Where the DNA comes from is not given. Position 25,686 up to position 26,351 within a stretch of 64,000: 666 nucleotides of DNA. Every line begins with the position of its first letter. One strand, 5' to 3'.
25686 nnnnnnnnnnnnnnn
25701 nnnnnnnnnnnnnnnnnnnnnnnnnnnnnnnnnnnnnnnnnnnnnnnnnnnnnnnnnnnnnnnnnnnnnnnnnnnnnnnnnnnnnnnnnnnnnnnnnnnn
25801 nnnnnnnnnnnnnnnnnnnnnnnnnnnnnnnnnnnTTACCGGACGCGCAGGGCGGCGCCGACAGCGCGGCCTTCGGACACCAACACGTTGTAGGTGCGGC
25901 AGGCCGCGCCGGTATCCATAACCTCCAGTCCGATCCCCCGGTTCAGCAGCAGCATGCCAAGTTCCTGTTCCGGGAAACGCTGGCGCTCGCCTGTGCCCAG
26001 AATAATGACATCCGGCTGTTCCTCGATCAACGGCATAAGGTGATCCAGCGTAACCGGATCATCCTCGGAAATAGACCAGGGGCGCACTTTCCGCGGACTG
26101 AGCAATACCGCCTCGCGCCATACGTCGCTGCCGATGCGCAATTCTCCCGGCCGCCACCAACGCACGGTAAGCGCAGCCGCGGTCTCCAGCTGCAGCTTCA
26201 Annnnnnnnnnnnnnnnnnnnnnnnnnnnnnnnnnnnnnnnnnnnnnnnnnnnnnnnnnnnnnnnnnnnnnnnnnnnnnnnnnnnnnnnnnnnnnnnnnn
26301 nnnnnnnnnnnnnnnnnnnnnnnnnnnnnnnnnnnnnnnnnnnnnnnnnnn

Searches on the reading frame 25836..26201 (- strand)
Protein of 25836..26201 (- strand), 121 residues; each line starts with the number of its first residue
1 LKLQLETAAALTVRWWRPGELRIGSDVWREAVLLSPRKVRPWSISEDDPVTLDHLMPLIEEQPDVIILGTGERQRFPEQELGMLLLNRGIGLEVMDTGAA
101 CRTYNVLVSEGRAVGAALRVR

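Call 80: search_protein_families(library=pfam, proteins=[window:25836-26201:-], max_evalue=0.001)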
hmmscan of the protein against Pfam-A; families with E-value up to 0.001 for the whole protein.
window:25836-26201:- (121 aa): 1 family
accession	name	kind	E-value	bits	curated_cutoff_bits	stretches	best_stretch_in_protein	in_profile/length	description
PF04430.19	DUF498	-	5.3e-29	100.9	33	1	17-118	5-108/109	Protein of unknown function (DUF498/DUF598)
